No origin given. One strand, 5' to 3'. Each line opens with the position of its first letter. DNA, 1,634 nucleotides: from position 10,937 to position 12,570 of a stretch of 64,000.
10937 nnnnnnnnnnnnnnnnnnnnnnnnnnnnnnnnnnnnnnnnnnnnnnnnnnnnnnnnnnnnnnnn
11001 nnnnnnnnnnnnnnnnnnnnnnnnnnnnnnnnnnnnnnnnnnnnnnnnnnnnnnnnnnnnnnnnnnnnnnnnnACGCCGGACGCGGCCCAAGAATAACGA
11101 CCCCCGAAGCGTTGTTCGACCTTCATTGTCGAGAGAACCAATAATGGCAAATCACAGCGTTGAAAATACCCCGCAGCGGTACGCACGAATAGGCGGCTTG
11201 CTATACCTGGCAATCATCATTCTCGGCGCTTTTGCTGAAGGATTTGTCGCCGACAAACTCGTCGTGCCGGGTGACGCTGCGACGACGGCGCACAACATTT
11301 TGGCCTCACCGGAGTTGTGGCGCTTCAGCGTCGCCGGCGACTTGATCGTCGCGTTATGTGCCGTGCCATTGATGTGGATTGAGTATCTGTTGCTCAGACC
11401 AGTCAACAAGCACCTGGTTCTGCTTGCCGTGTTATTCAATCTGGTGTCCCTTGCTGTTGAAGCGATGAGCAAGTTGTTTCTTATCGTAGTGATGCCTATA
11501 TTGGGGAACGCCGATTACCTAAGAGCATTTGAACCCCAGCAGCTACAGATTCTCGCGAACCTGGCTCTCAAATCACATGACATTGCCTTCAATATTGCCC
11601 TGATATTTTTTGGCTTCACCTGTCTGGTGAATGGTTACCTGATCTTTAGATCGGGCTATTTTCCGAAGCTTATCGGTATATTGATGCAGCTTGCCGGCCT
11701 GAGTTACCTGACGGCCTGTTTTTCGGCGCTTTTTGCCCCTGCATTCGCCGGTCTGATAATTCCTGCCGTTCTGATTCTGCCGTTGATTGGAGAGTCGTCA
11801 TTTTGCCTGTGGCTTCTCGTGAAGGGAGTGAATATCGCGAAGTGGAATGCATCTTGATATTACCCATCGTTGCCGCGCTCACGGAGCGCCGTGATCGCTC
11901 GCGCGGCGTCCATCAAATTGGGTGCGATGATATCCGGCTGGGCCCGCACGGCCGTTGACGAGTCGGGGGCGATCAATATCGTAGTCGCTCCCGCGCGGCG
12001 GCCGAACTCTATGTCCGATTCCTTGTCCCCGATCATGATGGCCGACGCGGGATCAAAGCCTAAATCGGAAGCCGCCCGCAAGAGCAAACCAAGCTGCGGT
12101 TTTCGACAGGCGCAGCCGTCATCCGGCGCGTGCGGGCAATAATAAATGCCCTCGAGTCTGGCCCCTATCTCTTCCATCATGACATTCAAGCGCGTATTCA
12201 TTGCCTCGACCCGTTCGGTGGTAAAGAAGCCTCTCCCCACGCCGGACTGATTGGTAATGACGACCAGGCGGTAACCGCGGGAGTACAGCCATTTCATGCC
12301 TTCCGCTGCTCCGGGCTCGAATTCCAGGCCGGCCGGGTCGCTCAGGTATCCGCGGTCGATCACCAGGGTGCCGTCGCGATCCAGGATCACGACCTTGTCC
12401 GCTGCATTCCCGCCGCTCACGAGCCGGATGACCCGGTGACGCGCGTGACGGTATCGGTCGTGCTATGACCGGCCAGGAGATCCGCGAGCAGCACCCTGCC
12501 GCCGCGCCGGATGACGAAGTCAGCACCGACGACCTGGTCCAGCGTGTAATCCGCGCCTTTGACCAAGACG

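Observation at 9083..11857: Bufferin-like MNIO RiPP operon: 6-Cys secreted precursor + DUF692 + DUF2063, with a DUF4386 membrane protein where a DoxX-type partner is expected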

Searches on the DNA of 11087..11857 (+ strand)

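Call 63: search_dna_similar(query=window:11087-11857:+, collection=plasmids, mode=distant, max_rows=15)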
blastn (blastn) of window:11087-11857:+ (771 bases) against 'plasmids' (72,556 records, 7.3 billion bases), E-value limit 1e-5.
No match.

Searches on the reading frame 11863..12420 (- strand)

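Call 4: search_protein_families(library=pfam, proteins=[window:11863-12420:-], max_evalue=0.1)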
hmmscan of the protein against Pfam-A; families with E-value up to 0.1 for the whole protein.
window:11863-12420:- (186 aa): 6 families
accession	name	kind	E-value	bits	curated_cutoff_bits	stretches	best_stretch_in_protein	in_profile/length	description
PF13242.12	Hydrolase_like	-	1e-14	54.6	22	1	105-172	2-75/75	HAD-hyrolase-like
PF13419.12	HAD_2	-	6.4e-09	36.6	23.8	1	106-149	134-177/178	Haloacid dehalogenase-like hydrolase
PF00702.32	Hydrolase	-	1.8e-08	35.4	26.4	1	36-144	101-191/191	haloacid dehalogenase-like hydrolase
PF08645.17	PNK3P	-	2e-07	31.3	22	1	10-122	2-111/161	Polynucleotide kinase 3 phosphatase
PF13344.12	Hydrolase_6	-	0.00026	21.4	27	1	11-63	1-44/101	Haloacid dehalogenase-like hydrolase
PF12710.13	HAD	-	0.048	14.5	27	0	34-140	86-188/189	haloacid dehalogenase-like hydrolase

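Call 5: search_protein_families(library=ncbifam, proteins=[window:11863-12420:-], max_evalue=0.1)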
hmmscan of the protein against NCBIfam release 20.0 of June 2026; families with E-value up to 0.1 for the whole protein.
window:11863-12420:- (186 aa): 34 families (the best 25 are shown)
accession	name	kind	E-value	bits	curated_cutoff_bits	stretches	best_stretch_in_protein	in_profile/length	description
NF006506.0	PRK08942.1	equivalog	2.6e-46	157.4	178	1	8-177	3-178/182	D-glycero-beta-D-manno-heptose 1,7-bisphosphate 7-phosphatase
TIGR00213.1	GmhB_yaeD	subfamily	4.4e-39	134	149.6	1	9-146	2-145/176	D-glycero-beta-D-manno-heptose 1,7-bisphosphate 7-phosphatase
TIGR01656.1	Histidinol-ppas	subfamily_domain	1.8e-38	131.8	84.15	1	10-148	2-143/149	histidinol-phosphate phosphatase domain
TIGR01662.1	HAD-SF-IIIA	subfamily_domain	2e-32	112.2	44.6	1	9-152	1-140/141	HAD-IIIA family hydrolase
NF050049.1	HBPPhtaseGmhB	domain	3e-27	95.5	250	1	8-151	3-144/171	D-glycero-alpha-D-manno-heptose-1,7-bisphosphate 7-phosphatase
NF003937.0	PRK05446.1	equivalog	3.7e-25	88.7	443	1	8-176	3-169/355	bifunctional histidinol-phosphatase/imidazoleglycerol-phosphate dehydratase HisB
TIGR01261.1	hisB_Nterm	equivalog_domain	1.5e-22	79.8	140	1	9-148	2-144/161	histidinol-phosphatase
NF005264.0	PRK06769.1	equivalog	2.6e-21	76.2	217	1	9-154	5-140/175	HAD-IIIA family hydrolase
NF009695.0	PRK13222.1-2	equivalog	2.4e-10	40.3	225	1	101-176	144-222/226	phosphoglycolate phosphatase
NF009804.0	PRK13288.1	equivalog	1.6e-07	31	218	1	103-151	134-182/215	pyrophosphatase PpaX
TIGR02253.1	CTE7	subfamily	8.1e-07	29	169.75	1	103-157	146-201/221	TIGR02253 family HAD-type hydrolase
TIGR01668.1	YqeG_hyp_ppase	hypoth_equivalog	9.6e-07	28.5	89.1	1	9-155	26-140/170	YqeG family HAD IIIA-type phosphatase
NF009696.0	PRK13222.1-3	equivalog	2.1e-06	27.6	359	1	101-148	137-184/223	N-acetylmuramic acid 6-phosphate phosphatase MupP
TIGR01449.2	PGP_bact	equivalog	4.2e-06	26.4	180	1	102-150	136-184/213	phosphoglycolate phosphatase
TIGR01452.1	PGP_euk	subfamily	1.2e-05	24.8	201.95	1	112-151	207-247/279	phosphoglycolate/pyridoxal phosphate family phosphatase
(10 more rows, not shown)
